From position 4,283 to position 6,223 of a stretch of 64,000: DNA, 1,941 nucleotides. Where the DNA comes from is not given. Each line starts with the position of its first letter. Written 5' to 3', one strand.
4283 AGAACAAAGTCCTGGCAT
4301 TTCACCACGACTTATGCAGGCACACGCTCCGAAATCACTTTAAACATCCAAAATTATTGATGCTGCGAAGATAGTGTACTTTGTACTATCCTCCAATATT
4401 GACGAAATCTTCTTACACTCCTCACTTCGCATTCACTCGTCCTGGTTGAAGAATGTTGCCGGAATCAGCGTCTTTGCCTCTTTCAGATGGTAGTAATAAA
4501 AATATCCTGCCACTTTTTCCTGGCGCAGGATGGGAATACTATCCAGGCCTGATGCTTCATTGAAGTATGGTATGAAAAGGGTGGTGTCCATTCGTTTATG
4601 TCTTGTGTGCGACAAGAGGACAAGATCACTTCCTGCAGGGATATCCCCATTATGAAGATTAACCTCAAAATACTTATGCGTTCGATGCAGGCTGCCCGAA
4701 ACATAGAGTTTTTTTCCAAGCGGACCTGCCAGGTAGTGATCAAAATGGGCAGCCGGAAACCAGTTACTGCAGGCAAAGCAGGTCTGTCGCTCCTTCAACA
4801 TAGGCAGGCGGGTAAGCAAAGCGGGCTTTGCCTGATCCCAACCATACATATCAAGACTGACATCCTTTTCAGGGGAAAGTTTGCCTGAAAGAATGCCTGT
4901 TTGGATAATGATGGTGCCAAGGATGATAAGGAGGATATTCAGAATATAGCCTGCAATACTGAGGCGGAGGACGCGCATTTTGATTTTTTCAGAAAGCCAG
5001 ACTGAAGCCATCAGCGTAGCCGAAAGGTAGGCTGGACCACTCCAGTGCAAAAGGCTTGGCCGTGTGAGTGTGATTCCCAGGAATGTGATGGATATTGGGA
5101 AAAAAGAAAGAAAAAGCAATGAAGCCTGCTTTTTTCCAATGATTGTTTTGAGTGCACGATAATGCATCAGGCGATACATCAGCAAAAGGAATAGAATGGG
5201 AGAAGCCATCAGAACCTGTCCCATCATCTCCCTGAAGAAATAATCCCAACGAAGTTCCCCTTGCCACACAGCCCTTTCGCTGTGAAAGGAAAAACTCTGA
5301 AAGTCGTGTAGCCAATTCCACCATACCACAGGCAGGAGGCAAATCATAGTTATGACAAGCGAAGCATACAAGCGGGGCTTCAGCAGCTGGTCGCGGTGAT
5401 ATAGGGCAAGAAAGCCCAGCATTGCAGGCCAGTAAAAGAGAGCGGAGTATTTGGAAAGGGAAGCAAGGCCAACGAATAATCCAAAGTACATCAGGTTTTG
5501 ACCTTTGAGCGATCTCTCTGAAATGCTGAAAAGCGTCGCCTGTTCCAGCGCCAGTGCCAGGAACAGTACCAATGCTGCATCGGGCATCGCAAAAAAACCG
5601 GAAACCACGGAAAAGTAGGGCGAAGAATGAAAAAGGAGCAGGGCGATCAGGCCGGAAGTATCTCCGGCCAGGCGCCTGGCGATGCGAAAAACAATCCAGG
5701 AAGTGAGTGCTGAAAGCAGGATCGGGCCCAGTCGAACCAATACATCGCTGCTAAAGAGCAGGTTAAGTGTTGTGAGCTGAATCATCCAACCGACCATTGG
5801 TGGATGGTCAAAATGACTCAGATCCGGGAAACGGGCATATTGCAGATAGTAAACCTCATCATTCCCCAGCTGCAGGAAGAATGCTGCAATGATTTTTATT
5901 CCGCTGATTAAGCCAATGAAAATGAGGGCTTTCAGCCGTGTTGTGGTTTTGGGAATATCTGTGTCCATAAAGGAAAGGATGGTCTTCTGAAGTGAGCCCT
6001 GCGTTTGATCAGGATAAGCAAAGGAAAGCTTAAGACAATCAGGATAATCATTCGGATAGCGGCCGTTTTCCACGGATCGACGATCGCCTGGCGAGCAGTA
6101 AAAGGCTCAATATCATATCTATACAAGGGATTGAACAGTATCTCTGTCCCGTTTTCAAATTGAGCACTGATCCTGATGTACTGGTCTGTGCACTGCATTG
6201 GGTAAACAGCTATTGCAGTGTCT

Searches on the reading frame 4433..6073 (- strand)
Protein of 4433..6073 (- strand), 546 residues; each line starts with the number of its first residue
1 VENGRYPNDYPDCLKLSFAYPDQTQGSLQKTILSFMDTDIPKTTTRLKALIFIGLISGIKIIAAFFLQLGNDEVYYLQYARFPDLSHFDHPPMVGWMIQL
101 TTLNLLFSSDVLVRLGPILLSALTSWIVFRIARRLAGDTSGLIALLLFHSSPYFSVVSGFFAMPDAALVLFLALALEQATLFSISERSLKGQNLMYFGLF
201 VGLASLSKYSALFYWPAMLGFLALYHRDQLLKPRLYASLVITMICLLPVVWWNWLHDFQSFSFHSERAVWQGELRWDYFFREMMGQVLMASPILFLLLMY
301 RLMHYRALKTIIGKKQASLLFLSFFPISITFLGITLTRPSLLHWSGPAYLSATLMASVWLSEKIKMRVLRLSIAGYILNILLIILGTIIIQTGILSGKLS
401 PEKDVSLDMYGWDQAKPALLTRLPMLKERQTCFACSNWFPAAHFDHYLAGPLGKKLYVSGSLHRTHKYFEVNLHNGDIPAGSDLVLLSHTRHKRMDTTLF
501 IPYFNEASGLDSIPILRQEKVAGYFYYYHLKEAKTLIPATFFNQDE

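Call 74: search_protein_families(library=pfam, proteins=[window:4433-6073:-], max_evalue=0.00001)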
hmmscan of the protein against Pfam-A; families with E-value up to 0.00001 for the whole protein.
window:4433-6073:- (546 aa): 2 families
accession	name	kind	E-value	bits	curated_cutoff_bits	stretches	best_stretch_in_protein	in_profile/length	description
PF13231.12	PMT_2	-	1.3e-25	90.9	26.1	1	89-252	1-160/160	Dolichyl-phosphate-mannose-protein mannosyltransferase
PF02366.24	PMT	-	3.9e-07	30.3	22.7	1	108-251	80-230/245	Dolichyl-phosphate-mannose-protein mannosyltransferase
